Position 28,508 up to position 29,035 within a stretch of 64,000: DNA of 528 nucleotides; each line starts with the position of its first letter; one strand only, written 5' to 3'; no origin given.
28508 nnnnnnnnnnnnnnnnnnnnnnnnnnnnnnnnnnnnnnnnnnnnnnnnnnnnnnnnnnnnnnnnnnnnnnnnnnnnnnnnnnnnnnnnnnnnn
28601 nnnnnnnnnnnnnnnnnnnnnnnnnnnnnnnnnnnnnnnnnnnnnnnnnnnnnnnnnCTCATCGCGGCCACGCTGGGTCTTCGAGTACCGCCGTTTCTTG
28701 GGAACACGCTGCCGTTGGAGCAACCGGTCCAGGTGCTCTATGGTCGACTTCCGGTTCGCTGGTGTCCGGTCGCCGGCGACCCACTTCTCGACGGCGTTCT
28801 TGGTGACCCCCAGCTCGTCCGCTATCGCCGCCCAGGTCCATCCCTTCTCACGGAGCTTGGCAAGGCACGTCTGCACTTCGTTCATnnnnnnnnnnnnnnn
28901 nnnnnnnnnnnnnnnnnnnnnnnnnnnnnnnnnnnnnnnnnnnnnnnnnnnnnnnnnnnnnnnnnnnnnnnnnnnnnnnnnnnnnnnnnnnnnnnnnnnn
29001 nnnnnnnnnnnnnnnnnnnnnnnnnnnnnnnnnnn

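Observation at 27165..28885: Truncated Type IIG-like RM enzyme with an upstream controller-like HTH gene, cut by an IS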

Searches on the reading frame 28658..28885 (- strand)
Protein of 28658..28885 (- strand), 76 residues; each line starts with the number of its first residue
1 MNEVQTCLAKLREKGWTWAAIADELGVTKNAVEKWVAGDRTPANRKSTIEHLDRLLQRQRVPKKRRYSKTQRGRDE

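Call 7: search_protein_families(library=pfam, proteins=[window:28658-28885:-], max_evalue=0.01)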
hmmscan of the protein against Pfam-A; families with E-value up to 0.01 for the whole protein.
window:28658-28885:- (76 aa): 7 families
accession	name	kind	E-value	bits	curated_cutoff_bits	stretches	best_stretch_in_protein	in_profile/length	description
PF13384.12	HTH_23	-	1.5e-06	28.3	24.6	1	9-36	11-38/50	Homeodomain-like domain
PF01381.28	HTH_3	-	5.4e-06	26.8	23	1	9-43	2-37/55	Helix-turn-helix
PF14549.12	P22_Cro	-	1.4e-05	25.2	30.2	1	19-51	13-43/60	DNA-binding transcriptional regulator Cro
PF13560.12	HTH_31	-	3.1e-05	24.6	27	1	8-60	6-58/64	Helix-turn-helix domain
PF15943.11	YdaS_toxin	-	4.5e-05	23.6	30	1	19-52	12-46/65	Bacterial toxin YdaS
PF08281.18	Sigma70_r4_2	-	0.0002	21.4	25.7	1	7-36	18-47/54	Sigma-70, region 4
PF06056.18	Terminase_5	-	0.0031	17.8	20.3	1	14-40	12-38/58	Putative ATPase subunit of terminase (gpP-like)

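Call 8: search_protein_families(library=ncbifam, proteins=[window:28658-28885:-], max_evalue=0.01)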
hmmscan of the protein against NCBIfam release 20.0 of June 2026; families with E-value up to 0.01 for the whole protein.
window:28658-28885:- (76 aa): 6 families
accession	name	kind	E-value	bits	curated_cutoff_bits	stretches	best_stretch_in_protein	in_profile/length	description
NF046037.1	carphisopro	domain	0.00021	21.4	38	1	19-52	12-45/54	carph-isopro domain-containing protein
TIGR03879.1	near_KaiC_dom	domain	0.001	19.5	65.1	1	12-50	32-69/91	probable regulatory domain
NF047541.1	telomere_Tpg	equivalog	0.0028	17.7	90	1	15-70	34-88/183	telomere-protecting terminal protein Tpg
NF041951.1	phage_RstR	subfamily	0.0045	17.2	80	1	5-43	4-43/108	RstR family transcriptional repressor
NF033546.1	transpos_IS21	equivalog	0.0047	16.5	160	1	10-51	3-33/294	IS21 family transposase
NF047542.1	telomere_Tap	equivalog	0.0068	15.1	600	1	11-63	25-78/695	telomere-associated protein Tap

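Call 13: search_protein_families(library=padloc, proteins=[window:28658-28885:-], max_evalue=0.001)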
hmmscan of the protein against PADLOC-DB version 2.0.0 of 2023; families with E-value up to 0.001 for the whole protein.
window:28658-28885:- (76 aa): 1 family
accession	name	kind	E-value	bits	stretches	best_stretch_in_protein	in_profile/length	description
PDLC04757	PDC-M64B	-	0.00033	18.6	1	9-40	36-67/128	-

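Call 28: search_solved_structures(query=window:28658-28885:-, max_evalue=10, show_alignments=2)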
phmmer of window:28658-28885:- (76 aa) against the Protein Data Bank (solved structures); distinct sequences matched with E-value up to 10: 4.
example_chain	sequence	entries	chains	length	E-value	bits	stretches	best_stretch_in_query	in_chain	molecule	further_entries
3bd1_A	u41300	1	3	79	0.056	17.2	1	17-52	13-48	Cro protein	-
5w8y_A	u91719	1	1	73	0.064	17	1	17-50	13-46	protein XPH1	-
5i41_B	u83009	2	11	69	0.5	14.2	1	20-53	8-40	Chromosome-anchoring protein RacA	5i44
9sdc_A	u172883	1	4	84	0.54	14.1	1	3-32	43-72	RelI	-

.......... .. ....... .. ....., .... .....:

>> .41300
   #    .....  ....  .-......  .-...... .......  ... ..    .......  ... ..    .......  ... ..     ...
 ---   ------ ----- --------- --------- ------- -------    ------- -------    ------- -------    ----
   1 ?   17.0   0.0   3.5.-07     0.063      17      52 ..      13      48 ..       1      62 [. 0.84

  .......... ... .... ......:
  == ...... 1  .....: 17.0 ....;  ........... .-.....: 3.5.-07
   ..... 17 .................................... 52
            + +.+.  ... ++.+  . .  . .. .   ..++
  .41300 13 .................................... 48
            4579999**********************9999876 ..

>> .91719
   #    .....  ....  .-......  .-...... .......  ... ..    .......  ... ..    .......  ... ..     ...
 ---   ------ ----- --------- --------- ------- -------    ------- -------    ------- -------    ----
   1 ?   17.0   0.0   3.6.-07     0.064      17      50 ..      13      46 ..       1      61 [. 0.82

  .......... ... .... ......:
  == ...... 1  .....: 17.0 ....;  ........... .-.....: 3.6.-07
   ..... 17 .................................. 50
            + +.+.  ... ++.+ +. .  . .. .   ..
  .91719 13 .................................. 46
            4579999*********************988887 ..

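Call 33: find_homologous_proteins(query=window:28658-28885:-, max_evalue=0.001)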
Query window:28658-28885:- (76 aa): 44 proteins with E <= 0.001 among 45 candidates.
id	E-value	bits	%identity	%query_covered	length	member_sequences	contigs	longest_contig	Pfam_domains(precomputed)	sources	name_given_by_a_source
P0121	7.2e-37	142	91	100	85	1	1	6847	-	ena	-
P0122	1.2e-36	141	93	91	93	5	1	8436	PF13384.13,PF01381.29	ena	-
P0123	4.9e-35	136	86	100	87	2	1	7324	-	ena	-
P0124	1.6e-34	135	86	100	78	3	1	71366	-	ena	-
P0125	3.2e-34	134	88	91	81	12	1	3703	PF14549.13,PF13384.13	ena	-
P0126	5.2e-34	133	86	100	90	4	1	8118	-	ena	-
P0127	1.9e-33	131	81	97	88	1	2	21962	PF13384.13,PF01381.29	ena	-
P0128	3.5e-33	130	83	100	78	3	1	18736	-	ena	-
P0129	1.1e-29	119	83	93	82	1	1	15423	PF13560.13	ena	-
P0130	9.9e-29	116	85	89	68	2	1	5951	-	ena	-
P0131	3.1e-28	115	83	91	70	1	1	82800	-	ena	-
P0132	2.7e-27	112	79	89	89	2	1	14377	PF13384.13,PF13560.13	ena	-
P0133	8.4e-27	110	82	88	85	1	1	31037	-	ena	-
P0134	1.1e-26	110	78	91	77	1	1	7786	-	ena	-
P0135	1.8e-26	109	80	91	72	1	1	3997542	-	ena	-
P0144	1.2e-22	97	70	97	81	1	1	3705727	-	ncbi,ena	-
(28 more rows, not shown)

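Call 34: find_encoding_contigs(protein=P0124, flank=5000, max_places=2)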
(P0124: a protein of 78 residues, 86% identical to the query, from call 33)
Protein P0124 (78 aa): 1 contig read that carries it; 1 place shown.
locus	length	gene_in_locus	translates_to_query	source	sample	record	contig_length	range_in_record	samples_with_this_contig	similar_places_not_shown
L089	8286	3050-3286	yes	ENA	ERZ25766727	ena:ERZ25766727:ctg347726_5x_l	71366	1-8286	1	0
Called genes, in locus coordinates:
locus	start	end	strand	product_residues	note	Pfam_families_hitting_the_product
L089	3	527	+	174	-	?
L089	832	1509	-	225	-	-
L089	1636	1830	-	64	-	-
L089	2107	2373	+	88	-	-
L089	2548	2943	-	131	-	PF04434:SWIM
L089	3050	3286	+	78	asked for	-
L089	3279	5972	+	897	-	PF02384:N6_Mtase, PF07669:Eco57I (weak)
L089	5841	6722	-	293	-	-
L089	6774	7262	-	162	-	-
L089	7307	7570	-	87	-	-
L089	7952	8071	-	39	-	-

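Call 35: find_encoding_contigs(protein=P0135, flank=5000, max_places=2)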
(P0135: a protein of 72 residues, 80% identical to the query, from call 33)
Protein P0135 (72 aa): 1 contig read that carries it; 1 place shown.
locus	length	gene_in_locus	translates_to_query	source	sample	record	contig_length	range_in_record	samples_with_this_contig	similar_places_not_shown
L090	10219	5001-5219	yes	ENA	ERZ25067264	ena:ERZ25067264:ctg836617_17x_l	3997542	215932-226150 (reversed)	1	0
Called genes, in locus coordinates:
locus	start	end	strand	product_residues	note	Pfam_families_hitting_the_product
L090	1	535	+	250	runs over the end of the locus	PF05685:Uma2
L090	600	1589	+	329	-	PF12006:DUF3500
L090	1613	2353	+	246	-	PF01315:Ald_Xan_dh_C, PF02738:MoCoBD_1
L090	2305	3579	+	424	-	PF02738:MoCoBD_1, PF20256:MoCoBD_2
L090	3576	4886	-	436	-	PF04434:SWIM, PF01609:DDE_Tnp_1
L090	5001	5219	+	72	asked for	-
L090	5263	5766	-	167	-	-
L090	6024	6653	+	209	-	-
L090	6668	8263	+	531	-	PF01555:N6_N4_Mtase, PF22722:NA-iREase1 (faint)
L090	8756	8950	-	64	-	-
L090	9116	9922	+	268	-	-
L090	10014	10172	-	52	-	-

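Call 36: find_encoding_contigs(protein=P0144, flank=5000, max_places=2)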
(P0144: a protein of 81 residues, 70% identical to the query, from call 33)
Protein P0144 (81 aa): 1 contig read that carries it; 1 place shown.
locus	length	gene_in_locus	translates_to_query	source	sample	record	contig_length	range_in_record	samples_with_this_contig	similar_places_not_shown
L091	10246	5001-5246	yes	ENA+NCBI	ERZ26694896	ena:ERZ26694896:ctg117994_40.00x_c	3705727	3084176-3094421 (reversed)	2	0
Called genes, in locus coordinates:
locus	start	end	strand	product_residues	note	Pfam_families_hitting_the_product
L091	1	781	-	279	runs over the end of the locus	PF04909:Amidohydro_2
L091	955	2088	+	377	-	PF00296:Bac_luciferase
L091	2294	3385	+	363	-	PF20668:DUF6815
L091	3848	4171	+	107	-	-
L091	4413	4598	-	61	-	-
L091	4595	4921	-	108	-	-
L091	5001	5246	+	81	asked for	-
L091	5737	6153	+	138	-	-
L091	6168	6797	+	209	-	-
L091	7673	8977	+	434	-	PF04434:SWIM, PF01609:DDE_Tnp_1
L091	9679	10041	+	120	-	-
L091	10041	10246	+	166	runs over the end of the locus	PF00903:Glyoxalase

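Call 41: find_related_loci(query=A3, collection=metagenome_contigs, flank=6000)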
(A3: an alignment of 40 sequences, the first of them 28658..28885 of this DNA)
Query A3 (76 aa) in metagenome_contigs; peptide patterns used: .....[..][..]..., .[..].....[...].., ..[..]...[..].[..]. (x = any residue, [..] = any of these).
339 stretches matched a pattern; 138 encode a relative of the query (tblastn E <= 1e-3); the best 80 are kept; 80 distinct loci.
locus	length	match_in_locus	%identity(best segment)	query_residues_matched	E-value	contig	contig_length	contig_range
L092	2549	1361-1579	63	1-73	2e-28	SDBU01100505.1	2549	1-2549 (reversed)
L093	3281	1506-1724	59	1-73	2e-27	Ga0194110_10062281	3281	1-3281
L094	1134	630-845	58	1-72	2e-27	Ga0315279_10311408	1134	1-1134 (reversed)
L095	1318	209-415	62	1-69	1e-26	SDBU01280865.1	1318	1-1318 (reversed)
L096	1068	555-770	61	1-72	7e-27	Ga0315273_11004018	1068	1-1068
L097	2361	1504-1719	61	1-72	3e-26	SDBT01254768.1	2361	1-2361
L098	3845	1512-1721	61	1-70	4e-26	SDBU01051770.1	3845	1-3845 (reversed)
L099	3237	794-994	66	1-67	4e-26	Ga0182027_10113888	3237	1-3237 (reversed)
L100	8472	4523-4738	61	1-72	4e-26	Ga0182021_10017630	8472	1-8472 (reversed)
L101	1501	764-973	64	1-70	4e-26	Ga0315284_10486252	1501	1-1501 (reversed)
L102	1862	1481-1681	66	1-67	4e-26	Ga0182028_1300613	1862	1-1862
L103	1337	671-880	61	1-70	3e-26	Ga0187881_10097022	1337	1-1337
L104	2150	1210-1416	62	1-69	5e-26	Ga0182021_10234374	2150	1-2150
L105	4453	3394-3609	60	1-72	7e-26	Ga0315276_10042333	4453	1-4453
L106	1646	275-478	63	1-68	7e-26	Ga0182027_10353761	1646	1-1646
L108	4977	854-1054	67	1-67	6e-26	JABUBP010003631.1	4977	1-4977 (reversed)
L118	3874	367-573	62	1-69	3e-25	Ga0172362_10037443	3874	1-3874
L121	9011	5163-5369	64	1-69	4e-25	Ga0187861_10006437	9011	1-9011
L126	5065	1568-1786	56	1-72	1e-24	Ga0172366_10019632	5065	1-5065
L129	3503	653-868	56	1-72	2e-24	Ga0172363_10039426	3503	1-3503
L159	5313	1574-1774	55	1-69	7e-21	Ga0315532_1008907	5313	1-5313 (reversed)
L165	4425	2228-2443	61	1-72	1e-19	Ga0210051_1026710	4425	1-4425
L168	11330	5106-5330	53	1-75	7e-19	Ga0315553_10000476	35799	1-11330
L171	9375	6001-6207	61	4-72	1e-18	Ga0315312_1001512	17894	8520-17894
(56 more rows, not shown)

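Call 46: search_protein_families(library=pfam, proteins=[L108:1102-2961:+, L118:609-3719:+, L121:5369-7837:+, L126:1798-4227:+, L129:893-3334:+, L159:1810-5133:+, L168:5338-7596:+, L171:6319-8112:+, L165:2468-3883:+, L089:3279-5972:+], max_evalue=0.001)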
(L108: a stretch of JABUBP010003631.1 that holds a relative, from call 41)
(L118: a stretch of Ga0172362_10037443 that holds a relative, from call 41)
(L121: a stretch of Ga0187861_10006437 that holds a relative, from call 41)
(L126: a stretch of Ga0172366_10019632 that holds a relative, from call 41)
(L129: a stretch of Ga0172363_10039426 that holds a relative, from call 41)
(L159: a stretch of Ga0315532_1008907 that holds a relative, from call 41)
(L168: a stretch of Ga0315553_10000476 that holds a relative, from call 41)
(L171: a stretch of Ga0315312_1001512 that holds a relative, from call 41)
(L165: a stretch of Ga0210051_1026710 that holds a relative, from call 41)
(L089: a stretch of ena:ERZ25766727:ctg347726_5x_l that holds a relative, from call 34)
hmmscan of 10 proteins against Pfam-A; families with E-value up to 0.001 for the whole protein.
L108:1102-2961:+ (619 aa): 1 family
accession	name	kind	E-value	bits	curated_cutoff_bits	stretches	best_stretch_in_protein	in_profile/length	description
PF02384.22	N6_Mtase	-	2.5e-27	96.5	20.4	1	288-597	4-303/311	N-6 DNA Methylase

L118:609-3719:+ (1036 aa): 4 families
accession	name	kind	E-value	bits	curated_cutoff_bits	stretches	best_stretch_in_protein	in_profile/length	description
PF18135.7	Type_ISP_C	-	2.9e-72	244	25.9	1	685-1025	1-340/342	Type ISP C-terminal specificity domain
PF02384.22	N6_Mtase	-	1.5e-11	44.7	20.4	1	308-546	9-189/311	N-6 DNA Methylase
PF20473.4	MmeI_Mtase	-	1.1e-06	28.4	27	1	359-547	20-205/259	MmeI, DNA-methyltransferase domain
PF07669.17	Eco57I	-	1.1e-05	26.1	25.3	1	478-569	77-165/171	Eco57I restriction-modification methylase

L121:5369-7837:+ (822 aa): 4 families
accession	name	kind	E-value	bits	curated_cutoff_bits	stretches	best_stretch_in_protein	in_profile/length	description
PF01555.25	N6_N4_Mtase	-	2.7e-14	54.1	26.7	1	24-74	163-213/221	DNA methylase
PF03602.21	Cons_hypoth95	-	4.9e-10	39.8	24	1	42-102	41-96/182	Conserved hypothetical protein 95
PF01170.24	UPF0020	-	1e-05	25.7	22.3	0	44-112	30-78/197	RMKL-like, methyltransferase domain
PF02086.21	MethyltransfD12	-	5.5e-05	23.5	22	0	45-104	23-81/253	D12 class N6 adenine-specific DNA methyltransferase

L126:1798-4227:+ (809 aa): 3 families
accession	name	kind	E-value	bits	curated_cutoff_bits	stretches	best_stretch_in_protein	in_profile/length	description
PF02384.22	N6_Mtase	-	7.9e-34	117.8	20.4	1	284-542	3-260/311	N-6 DNA Methylase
PF01170.24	UPF0020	-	4.4e-05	23.7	22.3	1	326-456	29-157/197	RMKL-like, methyltransferase domain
PF07669.17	Eco57I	-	9.5e-05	23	25.3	0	363-498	2-169/171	Eco57I restriction-modification methylase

L129:893-3334:+ (813 aa): 4 families
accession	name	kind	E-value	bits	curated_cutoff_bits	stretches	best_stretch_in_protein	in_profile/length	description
PF01555.25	N6_N4_Mtase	-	9.5e-19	68.6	26.7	2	22-78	160-216/221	DNA methylase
PF03602.21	Cons_hypoth95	-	4.6e-06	26.9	24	0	43-82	41-81/182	Conserved hypothetical protein 95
PF01170.24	UPF0020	-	0.00043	20.5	22.3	0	322-350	105-135/197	RMKL-like, methyltransferase domain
PF06325.19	PrmA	-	0.00093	19.2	22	0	36-82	154-201/296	Ribosomal protein L11 methyltransferase (PrmA)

L159:1810-5133:+ (1107 aa): 3 families
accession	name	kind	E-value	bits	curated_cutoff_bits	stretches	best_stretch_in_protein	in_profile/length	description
PF07669.17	Eco57I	-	1e-17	65.2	25.3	1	483-729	2-161/171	Eco57I restriction-modification methylase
PF02384.22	N6_Mtase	-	5.1e-09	36.3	20.4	1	420-503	25-99/311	N-6 DNA Methylase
PF20473.4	MmeI_Mtase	-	2.1e-06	27.5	27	0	446-470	22-47/259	MmeI, DNA-methyltransferase domain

L168:5338-7596:+ (752 aa): 3 families
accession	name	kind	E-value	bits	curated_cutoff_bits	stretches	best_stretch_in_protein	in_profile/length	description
PF02384.22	N6_Mtase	-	2e-35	123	20.4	1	269-536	3-277/311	N-6 DNA Methylase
PF01170.24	UPF0020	-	0.00027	21.1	22.3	1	302-447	20-169/197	RMKL-like, methyltransferase domain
PF07669.17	Eco57I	-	0.00069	20.2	25.3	0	386-469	57-163/171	Eco57I restriction-modification methylase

L171:6319-8112:+ (597 aa): 1 family
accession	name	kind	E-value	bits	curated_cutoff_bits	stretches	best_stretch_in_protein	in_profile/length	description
PF02384.22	N6_Mtase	-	6.6e-31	108.2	20.4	1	261-571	4-304/311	N-6 DNA Methylase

L165:2468-3883:+ (471 aa): 2 families
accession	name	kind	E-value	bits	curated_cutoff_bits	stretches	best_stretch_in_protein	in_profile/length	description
PF05063.20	MT-A70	-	1.3e-18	67.9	23.9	1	283-444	1-172/172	MT-A70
PF02195.25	ParB_N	-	2.2e-07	31.3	26.3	1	21-84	25-91/95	ParB N-terminal domain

L089:3279-5972:+ (897 aa): 3 families
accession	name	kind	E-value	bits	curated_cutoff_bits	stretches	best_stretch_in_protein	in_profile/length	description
PF02384.22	N6_Mtase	-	1.2e-29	104.1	20.4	1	325-611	2-238/311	N-6 DNA Methylase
PF07669.17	Eco57I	-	4.8e-07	30.5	25.3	1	420-582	3-165/171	Eco57I restriction-modification methylase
PF01170.24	UPF0020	-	0.00014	22.1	22.3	1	371-438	28-95/197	RMKL-like, methyltransferase domain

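Call 52: search_protein_families(library=pfam, alignment_id=A4, max_evalue=0.0001)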
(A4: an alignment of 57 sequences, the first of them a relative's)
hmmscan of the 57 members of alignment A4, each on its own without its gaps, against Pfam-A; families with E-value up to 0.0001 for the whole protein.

A. member 1, L090:6024-6653:+ (209 aa): 0 families

B. families by the number of members that match (of 57 scanned): 54 families (the first 25 are shown)
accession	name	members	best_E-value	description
PF01555.25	N6_N4_Mtase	4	1.1e-50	DNA methylase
PF02384.22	N6_Mtase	3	5e-26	N-6 DNA Methylase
PF01420.25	Methylase_S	3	2.5e-23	Type I restriction modification DNA specificity domain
PF01844.29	HNH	2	4.2e-12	HNH endonuclease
PF13651.11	EcoRI_methylase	1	3.4e-143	Adenine-specific methyltransferase EcoRI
PF02569.21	Pantoate_ligase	1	1.5e-103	Pantoate-beta-alanine ligase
PF13310.11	Virulence_RhuM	1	4.7e-67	Virulence protein RhuM family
PF02481.21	DNA_processg_A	1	2.6e-61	DNA recombination-mediator protein A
PF01035.26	DNA_binding_1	1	1.2e-34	6-O-methylguanine DNA methyltransferase, DNA binding domain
PF01351.25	RNase_HII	1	2.3e-34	Ribonuclease HII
PF07497.18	Rho_RNA_bind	1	2.7e-31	Rho termination factor, RNA-binding domain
PF03054.22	tRNA_Me_trans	1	4.5e-28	tRNA methyl transferase HUP domain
PF01507.26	PAPS_reduct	1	7.1e-26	Phosphoadenosine phosphosulfate reductase domain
PF00006.31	ATP-synt_ab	1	1.1e-24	ATP synthase alpha/beta family, nucleotide-binding domain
PF20258.4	tRNA_Me_trans_C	1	1.6e-23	Aminomethyltransferase beta-barrel domain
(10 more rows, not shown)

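Call 76: search_solved_structures(query=A3, max_evalue=10)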
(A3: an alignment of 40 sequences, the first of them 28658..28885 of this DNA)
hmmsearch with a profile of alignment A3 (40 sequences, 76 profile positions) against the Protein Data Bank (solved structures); distinct sequences matched with E-value up to 10: 11.
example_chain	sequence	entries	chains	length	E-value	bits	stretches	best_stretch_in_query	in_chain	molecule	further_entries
9ugr_A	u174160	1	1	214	5.1e-05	26.4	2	10-57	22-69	Syn-F4-Link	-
8h7c_A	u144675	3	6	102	0.086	16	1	3-57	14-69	De novo ferric enterobactin esterase Syn-F4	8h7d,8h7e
5w8y_A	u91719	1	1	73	0.21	14.8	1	17-45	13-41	protein XPH1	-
3bd1_A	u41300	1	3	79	0.26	14.5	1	17-45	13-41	Cro protein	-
3omt_A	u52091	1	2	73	0.45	13.7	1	10-45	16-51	uncharacterized protein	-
28tn_A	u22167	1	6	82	0.56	13.4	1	12-52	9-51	lambda repressor-like protein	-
5i41_B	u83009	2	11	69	0.58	13.3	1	20-46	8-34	Chromosome-anchoring protein RacA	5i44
9k3w_A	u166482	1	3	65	0.66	13.2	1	7-43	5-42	Transcriptional regulator, PbsX family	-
9gfp_A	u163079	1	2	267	1.2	12.3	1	10-39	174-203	HTH-type transcriptional activator CsvR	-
5jo7_A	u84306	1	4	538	1.3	12.2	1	21-55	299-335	Vetispiradiene synthase 1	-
9sf2_A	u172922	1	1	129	1.4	12.1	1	6-44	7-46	Transcriptional regulator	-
